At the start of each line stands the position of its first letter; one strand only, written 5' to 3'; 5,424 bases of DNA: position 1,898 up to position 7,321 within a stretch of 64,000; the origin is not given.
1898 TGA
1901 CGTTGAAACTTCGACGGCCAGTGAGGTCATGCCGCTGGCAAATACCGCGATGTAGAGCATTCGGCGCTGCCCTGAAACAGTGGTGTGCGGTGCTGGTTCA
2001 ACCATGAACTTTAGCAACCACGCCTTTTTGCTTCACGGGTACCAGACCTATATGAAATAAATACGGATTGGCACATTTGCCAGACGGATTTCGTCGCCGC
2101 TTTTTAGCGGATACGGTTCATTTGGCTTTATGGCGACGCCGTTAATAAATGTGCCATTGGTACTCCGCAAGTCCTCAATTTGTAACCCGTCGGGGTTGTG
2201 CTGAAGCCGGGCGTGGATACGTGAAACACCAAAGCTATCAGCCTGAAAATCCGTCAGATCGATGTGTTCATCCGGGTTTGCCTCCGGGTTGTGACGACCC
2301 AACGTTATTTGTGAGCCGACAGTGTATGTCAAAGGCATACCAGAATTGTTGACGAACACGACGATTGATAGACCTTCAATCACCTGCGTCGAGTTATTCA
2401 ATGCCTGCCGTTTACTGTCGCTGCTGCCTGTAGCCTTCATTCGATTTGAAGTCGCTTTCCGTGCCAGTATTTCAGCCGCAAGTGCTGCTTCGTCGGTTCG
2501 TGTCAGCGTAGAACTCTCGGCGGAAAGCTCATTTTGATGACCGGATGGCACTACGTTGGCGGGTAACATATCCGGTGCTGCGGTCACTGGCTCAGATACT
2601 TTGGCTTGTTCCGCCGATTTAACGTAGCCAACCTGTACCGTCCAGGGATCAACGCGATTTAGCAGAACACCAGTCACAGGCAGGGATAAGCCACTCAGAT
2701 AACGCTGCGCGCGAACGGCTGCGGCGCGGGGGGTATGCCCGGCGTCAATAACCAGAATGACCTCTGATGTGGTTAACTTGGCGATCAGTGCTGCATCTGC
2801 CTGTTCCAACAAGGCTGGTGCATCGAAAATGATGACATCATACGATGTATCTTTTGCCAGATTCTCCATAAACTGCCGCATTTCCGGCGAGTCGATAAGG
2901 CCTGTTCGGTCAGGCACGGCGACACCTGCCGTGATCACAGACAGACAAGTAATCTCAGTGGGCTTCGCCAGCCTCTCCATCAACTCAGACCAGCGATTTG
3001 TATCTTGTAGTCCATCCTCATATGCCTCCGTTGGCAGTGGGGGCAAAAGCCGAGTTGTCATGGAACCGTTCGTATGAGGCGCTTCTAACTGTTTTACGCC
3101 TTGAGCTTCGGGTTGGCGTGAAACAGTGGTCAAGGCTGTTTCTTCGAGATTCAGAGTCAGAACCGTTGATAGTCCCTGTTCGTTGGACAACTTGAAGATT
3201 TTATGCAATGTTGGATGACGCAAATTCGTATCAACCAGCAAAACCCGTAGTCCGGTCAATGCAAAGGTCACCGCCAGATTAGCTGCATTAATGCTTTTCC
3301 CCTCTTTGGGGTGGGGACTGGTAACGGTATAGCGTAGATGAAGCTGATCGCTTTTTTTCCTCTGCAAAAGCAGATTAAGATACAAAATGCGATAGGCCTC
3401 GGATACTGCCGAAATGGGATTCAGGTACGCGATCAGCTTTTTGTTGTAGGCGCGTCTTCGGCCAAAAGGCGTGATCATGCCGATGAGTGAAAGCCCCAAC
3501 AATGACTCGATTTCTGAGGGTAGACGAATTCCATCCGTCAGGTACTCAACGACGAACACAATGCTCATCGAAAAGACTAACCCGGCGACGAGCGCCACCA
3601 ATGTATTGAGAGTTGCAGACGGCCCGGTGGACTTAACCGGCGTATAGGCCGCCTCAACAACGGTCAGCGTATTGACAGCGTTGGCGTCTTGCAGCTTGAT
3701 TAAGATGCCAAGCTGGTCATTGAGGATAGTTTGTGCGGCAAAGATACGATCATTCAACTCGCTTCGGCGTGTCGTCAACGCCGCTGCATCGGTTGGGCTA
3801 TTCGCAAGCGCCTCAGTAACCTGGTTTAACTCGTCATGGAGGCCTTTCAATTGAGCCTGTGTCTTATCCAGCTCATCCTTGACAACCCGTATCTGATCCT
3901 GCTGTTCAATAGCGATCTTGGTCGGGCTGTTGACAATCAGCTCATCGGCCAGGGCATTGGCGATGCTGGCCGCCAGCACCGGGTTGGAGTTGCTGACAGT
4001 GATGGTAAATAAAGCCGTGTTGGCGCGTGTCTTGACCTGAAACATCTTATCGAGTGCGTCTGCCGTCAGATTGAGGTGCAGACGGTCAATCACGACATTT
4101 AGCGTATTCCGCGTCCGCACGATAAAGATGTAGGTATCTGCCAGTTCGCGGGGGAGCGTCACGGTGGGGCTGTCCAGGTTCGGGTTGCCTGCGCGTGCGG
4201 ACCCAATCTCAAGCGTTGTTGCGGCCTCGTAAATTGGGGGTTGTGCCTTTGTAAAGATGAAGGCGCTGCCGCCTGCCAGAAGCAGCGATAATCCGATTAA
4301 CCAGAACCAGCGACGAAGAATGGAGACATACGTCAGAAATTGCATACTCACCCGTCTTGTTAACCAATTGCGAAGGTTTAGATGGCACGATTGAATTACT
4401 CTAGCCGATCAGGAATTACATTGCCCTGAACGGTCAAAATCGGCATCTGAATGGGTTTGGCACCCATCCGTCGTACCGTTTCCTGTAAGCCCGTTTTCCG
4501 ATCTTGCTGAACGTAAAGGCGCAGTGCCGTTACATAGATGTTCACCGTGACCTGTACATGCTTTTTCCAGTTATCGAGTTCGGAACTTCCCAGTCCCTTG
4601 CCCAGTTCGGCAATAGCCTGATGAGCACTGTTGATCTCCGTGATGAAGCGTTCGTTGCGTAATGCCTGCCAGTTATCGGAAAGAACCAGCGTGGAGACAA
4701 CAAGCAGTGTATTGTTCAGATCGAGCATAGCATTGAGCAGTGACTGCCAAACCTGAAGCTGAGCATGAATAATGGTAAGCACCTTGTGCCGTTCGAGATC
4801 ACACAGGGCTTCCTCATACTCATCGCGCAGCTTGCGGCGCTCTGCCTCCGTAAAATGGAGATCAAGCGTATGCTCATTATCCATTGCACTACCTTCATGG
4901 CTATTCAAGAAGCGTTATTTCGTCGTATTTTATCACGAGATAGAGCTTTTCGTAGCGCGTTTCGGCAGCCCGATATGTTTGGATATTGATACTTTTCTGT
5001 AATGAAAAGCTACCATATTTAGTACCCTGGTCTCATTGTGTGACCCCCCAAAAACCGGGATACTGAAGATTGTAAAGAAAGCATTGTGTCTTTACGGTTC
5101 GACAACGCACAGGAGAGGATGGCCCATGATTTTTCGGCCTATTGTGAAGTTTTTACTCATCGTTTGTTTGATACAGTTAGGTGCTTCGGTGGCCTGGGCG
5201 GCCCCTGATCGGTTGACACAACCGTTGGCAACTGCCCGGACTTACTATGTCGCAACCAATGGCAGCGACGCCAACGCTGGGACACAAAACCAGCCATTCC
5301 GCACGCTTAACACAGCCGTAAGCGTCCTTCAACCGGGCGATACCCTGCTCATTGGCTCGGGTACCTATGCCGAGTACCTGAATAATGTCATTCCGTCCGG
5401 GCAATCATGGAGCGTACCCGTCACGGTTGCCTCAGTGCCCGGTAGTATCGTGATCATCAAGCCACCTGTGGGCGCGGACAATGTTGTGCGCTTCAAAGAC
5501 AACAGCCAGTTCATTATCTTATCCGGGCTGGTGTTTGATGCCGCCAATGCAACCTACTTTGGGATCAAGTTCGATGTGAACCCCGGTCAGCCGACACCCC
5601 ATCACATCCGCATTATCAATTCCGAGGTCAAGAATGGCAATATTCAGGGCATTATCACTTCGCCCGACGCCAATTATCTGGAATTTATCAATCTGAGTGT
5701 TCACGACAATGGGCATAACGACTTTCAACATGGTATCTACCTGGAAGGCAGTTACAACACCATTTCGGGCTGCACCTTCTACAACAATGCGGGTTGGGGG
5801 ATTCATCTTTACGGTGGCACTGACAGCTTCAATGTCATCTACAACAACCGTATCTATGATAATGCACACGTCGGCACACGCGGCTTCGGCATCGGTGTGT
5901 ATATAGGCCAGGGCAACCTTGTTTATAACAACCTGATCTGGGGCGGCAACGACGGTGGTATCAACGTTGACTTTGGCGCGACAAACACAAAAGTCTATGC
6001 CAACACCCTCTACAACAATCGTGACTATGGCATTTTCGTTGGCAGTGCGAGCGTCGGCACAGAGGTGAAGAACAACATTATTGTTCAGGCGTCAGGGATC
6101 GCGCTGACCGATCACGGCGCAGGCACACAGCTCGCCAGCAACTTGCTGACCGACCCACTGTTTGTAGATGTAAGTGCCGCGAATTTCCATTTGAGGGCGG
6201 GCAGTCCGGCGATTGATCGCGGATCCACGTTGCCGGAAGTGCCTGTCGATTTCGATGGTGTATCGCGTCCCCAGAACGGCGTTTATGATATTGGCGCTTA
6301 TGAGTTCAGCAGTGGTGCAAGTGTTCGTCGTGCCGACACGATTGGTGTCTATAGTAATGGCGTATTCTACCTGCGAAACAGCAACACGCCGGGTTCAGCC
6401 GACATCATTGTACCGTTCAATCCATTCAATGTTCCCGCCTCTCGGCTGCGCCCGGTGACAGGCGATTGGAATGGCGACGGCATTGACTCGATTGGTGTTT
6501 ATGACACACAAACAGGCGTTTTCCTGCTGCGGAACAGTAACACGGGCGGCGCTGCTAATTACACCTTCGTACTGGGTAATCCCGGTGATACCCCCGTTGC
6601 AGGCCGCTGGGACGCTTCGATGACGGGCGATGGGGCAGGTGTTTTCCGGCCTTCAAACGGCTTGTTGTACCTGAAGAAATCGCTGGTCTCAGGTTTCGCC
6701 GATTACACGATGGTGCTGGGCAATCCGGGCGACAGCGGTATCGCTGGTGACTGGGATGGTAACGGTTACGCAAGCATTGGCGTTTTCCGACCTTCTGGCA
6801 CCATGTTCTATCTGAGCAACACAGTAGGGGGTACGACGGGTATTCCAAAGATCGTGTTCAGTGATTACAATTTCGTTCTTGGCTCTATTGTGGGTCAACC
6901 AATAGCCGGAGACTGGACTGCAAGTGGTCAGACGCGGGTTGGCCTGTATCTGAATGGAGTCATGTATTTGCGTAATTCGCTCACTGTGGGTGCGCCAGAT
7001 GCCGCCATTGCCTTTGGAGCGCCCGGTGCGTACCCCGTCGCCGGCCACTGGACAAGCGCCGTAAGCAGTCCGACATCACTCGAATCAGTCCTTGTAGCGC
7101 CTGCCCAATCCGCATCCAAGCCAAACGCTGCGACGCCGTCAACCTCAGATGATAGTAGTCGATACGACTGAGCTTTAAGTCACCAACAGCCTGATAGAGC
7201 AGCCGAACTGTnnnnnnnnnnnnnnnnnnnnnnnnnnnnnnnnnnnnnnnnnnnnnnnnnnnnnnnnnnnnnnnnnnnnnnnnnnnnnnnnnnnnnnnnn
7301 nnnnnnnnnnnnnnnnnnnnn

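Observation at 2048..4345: Wzz/BY-kinase-like chain-length regulator that ends in an FHA domain instead of a tyrosine cluster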

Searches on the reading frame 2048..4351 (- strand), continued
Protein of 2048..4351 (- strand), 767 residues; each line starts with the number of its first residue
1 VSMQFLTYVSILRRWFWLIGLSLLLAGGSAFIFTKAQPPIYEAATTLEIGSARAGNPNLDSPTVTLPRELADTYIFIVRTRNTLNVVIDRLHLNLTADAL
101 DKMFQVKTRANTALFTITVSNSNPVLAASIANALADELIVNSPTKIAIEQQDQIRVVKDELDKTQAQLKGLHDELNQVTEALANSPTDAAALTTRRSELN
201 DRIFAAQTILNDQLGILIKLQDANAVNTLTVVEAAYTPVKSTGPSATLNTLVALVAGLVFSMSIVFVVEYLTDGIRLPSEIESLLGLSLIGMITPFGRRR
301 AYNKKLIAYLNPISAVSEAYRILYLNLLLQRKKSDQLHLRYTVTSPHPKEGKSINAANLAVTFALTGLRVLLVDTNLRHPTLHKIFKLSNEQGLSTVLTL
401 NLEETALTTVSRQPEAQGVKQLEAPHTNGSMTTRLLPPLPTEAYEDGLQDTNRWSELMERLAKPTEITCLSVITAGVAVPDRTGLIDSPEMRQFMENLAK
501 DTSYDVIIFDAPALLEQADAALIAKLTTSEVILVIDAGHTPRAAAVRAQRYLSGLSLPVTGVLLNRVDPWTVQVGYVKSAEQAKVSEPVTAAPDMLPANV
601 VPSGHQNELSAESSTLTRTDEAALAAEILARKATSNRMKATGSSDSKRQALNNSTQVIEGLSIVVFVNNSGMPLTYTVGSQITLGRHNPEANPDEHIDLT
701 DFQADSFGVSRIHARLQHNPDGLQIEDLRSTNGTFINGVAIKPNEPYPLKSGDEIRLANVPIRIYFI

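Call 54: fold_search(model_id=the predicted structure, library=pdb)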
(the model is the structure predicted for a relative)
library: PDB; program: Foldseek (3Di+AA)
matches with E <= 10: 1098; with E <= 0.001: 214
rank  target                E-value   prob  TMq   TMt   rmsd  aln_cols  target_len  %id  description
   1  9r62_I                1.5e-28  1.00  0.48  0.59  11.2       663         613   17  CPS co-polymerase Wzc_C1 (released 2026-03-04)
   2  9i2q_A                1.3e-27  1.00  0.45  0.52  20.2       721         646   17  Wzc-K540M-3YE MgADP C1 (released 2025-04-30)
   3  9exq_A                3.3e-27  1.00  0.45  0.52  19.8       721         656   17  Wzc-K540M-3YE-N711Y MgADP C1 (released 2025-04-23)
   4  9r64_I                4.9e-27  1.00  0.48  0.54  10.9       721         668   16  CPS secretion pathway Wza-Wzc_C1 (Conf 0) (released 2026-03-04)
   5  9r6b_I                1.2e-26  1.00  0.49  0.61   7.7       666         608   17  CPS secretion pathway Wza-Wzc (Conf 4) (released 2026-03-04)
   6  7nhr_A                1.7e-26  1.00  0.44  0.50  20.7       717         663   17  Putative transmembrane protein Wzc K540M C1 (released 2021-08-25)
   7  9exo_A                1.8e-26  1.00  0.45  0.51  19.8       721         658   17  Wzc-K540M-2YE MgADP C1 (released 2025-04-23)
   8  9exo_B                2.4e-26  1.00  0.44  0.59  10.5       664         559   17  Wzc-K540M-2YE MgADP C1 (released 2025-04-23)
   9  9r62_K                4.0e-26  1.00  0.48  0.54  10.3       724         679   16  CPS co-polymerase Wzc_C1 (released 2026-03-04)
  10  9r68_I                4.3e-26  1.00  0.49  0.55  10.8       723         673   16  CPS secretion pathway Wza-Wzc_C1 (Conf 2) (released 2026-03-04)
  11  9exq_B                1.2e-25  1.00  0.45  0.60   9.9       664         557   17  Wzc-K540M-3YE-N711Y MgADP C1 (released 2025-04-23)
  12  9exq_C                2.4e-25  1.00  0.44  0.59  10.9       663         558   17  Wzc-K540M-3YE-N711Y MgADP C1 (released 2025-04-23)
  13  9exo_C                2.4e-25  1.00  0.44  0.59  10.9       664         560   17  Wzc-K540M-2YE MgADP C1 (released 2025-04-23)
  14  9i2q_C                2.5e-25  1.00  0.45  0.61   8.9       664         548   17  Wzc-K540M-3YE MgADP C1 (released 2025-04-30)
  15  9i2q_B                2.5e-25  1.00  0.44  0.60   9.9       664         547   17  Wzc-K540M-3YE MgADP C1 (released 2025-04-30)
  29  3bfv_A                6.6e-18  1.00  0.29  0.89   4.0       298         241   26  crystal structure of the chimerical protein CapAB (released 2008-06-24)
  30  4jmp                  2.5e-17  1.00  0.28  0.91   3.8       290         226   26  Crystal structure of the chimerical protein CapA2B2 (released 2014-02-05)
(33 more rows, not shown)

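Call 59: find_related_loci(query=A1, collection=genome_contigs, flank=8000)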
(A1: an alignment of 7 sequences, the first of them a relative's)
Query A1 (765 aa) in genome_contigs; peptide patterns used: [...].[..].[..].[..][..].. (x = any residue, [..] = any of these).
600 stretches matched a pattern (row limit reached: there are more); 583 encode a relative of the query (tblastn E <= 1e-3); the best 80 are kept; 80 distinct loci.
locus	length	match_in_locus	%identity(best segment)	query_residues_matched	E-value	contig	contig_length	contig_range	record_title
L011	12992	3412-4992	33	1-567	1e-74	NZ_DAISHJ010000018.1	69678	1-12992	MAG: Aggregatilinea sp. isolate CTOTU56 NODE_277_length_69678_cov_4.467259, whole genome shotgun sequence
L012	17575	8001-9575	32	1-568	3e-79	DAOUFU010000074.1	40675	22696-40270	MAG TPA_asm: Anaerolineae bacterium isolate R24_102 k131_271011, whole genome shotgun sequence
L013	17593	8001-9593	30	1-574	5e-66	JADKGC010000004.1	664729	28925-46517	MAG: Candidatus Flexifilum breve isolate Ribe_BATAC.253 tig00001612-10-6629280, whole genome shotgun sequence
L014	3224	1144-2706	29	2-565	4e-59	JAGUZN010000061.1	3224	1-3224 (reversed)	MAG: Armatimonadota bacterium isolate DeMMO6_22 c_000000082513, whole genome shotgun sequence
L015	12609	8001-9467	29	9-565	5e-58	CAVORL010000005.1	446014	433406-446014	MAG: uncultured Chloroflexia bacterium isolate MFD09964.bin.2.179 genome assembly, contig: contig_5112, whole genome sho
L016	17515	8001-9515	28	1-565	3e-53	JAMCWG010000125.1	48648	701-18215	MAG: Chloroflexota bacterium isolate FK_Sedi_B_Bin.63 NODE_1823_length_48648_cov_3.43519, whole genome shotgun sequence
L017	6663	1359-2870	28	1-564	8e-53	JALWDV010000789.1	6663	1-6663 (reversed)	MAG: Anaerolineae bacterium isolate T11_maxbin2_scaf2bin.315 T11_NODE_8001_length_6663_cov_8.104651, whole genome shotgu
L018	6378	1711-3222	28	1-565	3e-50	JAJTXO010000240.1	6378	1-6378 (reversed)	MAG: Caldilineales bacterium isolate DTUCFX11 240-Genome36, whole genome shotgun sequence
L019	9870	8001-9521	29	1-565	2e-50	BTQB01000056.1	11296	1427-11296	MAG: Anaerolineae bacterium BMS9Abin02 DNA, NODE_1988_length_11296, whole genome shotgun sequence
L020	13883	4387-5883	29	1-565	9e-50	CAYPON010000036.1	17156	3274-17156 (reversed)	MAG TPA_asm: uncultured Anaerolineae bacterium isolate SRP231805_co1_126 genome assembly, contig: NODE_1964_length_17156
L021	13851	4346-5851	28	1-566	2e-48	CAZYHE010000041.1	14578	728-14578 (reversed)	MAG TPA_asm: uncultured Anaerolineales bacterium isolate SRP272421_co2_624 genome assembly, contig: NODE_13512_length_14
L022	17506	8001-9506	31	1-565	2e-47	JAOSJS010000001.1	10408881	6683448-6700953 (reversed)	MAG: Ardenticatenaceae bacterium isolate FR_9 contig_134_pilon, whole genome shotgun sequence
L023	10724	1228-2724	28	6-566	2e-47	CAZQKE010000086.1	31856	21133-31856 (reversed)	MAG TPA_asm: uncultured Anaerolineaceae bacterium isolate binchicken_co219_462 genome assembly, contig: k141_524451, who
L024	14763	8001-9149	30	1-397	3e-43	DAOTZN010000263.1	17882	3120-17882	MAG TPA_asm: Anaerolineales bacterium isolate H54_522 k91_1106377, whole genome shotgun sequence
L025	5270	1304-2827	27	1-567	6e-41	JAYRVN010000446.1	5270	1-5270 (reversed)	MAG: Chloroflexota bacterium isolate NJ_NJASGE3bin.21 k141_1434041, whole genome shotgun sequence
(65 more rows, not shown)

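Call 61: search_protein_families(library=pfam, alignment_id=A1, max_evalue=0.001)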
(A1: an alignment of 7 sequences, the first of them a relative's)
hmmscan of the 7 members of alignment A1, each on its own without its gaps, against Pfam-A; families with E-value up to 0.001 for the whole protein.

A. member 1, P0001 (765 aa): 7 families
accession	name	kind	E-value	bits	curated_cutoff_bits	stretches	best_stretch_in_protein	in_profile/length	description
PF00498.31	FHA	-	5.7e-17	62.4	20.7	1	680-755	1-66/67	FHA domain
PF01656.29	CbiA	-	4.2e-06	27.2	25.4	1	341-570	3-88/125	CobQ/CobB/MinD/ParA nucleotide binding domain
PF02706.20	Wzz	-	5.4e-06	27.1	25.5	1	5-88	7-90/91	Chain length determinant protein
PF10609.15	ParA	-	6.4e-06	26.2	27.1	0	349-391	16-58/246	NUBPL iron-transfer P-loop NTPase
PF16697.10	Yop-YscD_cpl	-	8.5e-05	23.2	33.2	1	706-755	35-83/94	Inner membrane component of T3SS, cytoplasmic domain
PF13614.12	AAA_31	-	0.00042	20.7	27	0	349-381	14-46/177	AAA domain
PF13807.11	GNVR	-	0.00043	20.6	27.7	0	215-265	31-79/82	G-rich domain on putative tyrosine kinase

B. families by the number of members that match (of 7 scanned): 10 families
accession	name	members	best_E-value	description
PF00498.31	FHA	7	3.6e-21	FHA domain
PF16697.10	Yop-YscD_cpl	7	5.5e-14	Inner membrane component of T3SS, cytoplasmic domain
PF10609.15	ParA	7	8.1e-14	NUBPL iron-transfer P-loop NTPase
PF01656.29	CbiA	7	1.8e-10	CobQ/CobB/MinD/ParA nucleotide binding domain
PF13614.12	AAA_31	7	1.2e-09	AAA domain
PF02706.20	Wzz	5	7.7e-07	Chain length determinant protein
PF13807.11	GNVR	3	7e-05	G-rich domain on putative tyrosine kinase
PF13500.12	AAA_26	2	1.8e-06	AAA domain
PF09140.17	MipZ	1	4.9e-06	ATPase MipZ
PF13579.12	Glyco_trans_4_4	1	0.00057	Glycosyl transferase 4-like domain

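Call 69: find_homologous_proteins(query=P0097, max_evalue=1e-30)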
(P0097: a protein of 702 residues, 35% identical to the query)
Query P0097 (702 aa): 541 proteins with E <= 1e-30 among 8000 candidates; the best 120 are listed.
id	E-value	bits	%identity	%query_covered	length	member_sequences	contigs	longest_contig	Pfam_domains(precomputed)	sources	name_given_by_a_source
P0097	0.0e+0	1550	100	100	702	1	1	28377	PF02706.21,PF01656.30,PF00498.32,PF13614.13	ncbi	-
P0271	0.0e+0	1217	79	99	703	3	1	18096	PF10609.16,PF01656.30,PF00498.32,PF13614.13,PF16697.11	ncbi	-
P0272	3.1e-269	913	62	100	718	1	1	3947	PF10609.16,PF01656.30,PF00498.32,PF13614.13,PF16697.11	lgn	-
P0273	3.8e-253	860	85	66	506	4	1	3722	PF02706.21,PF01656.30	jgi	-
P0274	5.6e-174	598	53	75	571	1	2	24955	PF10609.16,PF01656.30,PF13614.13,PF13500.13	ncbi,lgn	-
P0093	3.2e-172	593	43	99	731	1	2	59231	PF02706.21,PF10609.16,PF01656.30,PF00498.32,PF13614.13,PF13500.13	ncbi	-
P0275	2.9e-171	589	50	82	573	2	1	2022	PF02706.21,PF10609.16,PF01656.30,PF13614.13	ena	-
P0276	3.6e-171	589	52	76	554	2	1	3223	PF10609.16,PF01656.30,PF13614.13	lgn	-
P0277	6.0e-171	588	52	75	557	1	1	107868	PF10609.16,PF01656.30,PF13614.13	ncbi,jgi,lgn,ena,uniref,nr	ncbi:MAG TPA: polysaccharide biosynthesis tyrosine autokinase [Aggregatilinea sp.]|jgi:non-specific 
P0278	5.3e-170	585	51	78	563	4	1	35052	PF10609.16,PF01656.30,PF13614.13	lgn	-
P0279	6.2e-170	585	51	75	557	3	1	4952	PF10609.16,PF01656.30,PF13614.13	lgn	-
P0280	2.0e-169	583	51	75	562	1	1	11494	PF10609.16,PF01656.30,PF13614.13,PF13500.13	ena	-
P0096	3.2e-169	583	43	98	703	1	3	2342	PF02706.21,PF10609.16,PF01656.30,PF00498.32,PF13614.13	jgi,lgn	jgi:non-specific protein-tyrosine kinase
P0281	2.8e-168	579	52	75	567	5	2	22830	PF02706.21,PF10609.16,PF01656.30,PF13614.13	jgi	-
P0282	3.4e-168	579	51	75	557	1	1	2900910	PF10609.16,PF01656.30,PF13614.13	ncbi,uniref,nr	ncbi:tyrosine-protein kinase [Aggregatilinea lenta]|uniref:tyrosine-protein kinase n=1 Tax=Aggregati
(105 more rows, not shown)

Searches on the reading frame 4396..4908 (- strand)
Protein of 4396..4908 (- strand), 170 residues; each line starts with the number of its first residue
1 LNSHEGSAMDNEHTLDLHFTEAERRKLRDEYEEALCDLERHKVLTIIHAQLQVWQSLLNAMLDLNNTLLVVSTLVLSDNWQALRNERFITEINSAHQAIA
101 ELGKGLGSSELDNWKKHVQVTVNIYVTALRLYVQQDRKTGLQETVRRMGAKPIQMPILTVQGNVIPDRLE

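Call 3: search_protein_families(library=pfam, proteins=[window:4396-4908:-], max_evalue=0.01)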
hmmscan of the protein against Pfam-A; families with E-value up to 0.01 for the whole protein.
window:4396-4908:- (170 aa): 0 families

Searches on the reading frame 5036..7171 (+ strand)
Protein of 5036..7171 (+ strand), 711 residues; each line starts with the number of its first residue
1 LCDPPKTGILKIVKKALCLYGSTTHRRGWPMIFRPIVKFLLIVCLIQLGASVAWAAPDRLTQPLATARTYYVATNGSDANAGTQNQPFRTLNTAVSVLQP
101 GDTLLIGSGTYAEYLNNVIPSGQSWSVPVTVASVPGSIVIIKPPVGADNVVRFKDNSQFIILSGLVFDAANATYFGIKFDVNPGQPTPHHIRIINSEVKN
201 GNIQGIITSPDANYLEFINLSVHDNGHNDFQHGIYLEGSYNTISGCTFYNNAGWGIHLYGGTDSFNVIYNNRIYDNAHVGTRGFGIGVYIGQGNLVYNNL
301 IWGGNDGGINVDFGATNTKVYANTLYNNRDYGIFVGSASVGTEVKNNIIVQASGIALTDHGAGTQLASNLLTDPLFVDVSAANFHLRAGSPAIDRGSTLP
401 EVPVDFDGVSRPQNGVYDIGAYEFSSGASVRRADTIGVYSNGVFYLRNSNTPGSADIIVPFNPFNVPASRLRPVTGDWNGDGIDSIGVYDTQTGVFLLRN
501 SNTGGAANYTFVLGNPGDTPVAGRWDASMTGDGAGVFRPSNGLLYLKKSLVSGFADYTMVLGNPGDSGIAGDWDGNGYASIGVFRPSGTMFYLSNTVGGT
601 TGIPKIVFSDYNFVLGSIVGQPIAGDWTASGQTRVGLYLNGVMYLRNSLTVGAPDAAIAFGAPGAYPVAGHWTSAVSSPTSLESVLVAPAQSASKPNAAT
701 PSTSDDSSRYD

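Call 3: search_protein_families(library=pfam, proteins=[window:5036-7171:+], max_evalue=0.01)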
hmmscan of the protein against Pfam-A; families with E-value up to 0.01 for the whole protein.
window:5036-7171:+ (711 aa): 4 families
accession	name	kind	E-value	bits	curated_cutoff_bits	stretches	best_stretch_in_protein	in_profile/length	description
PF13229.12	Beta_helix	-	2e-20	73.5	25.9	1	205-369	2-156/158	Right handed beta helix region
PF05048.19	NosD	-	1.7e-11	44.4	23.6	2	153-299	42-167/212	Periplasmic copper-binding protein (NosD)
PF22842.2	Pel9A-like_beta_helix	-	1.3e-07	31.4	25.2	1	61-118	2-59/370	Pel9A-like, right handed beta helix region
PF07602.17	DUF1565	-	8.1e-07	29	20.3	1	75-118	2-45/257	Protein of unknown function (DUF1565)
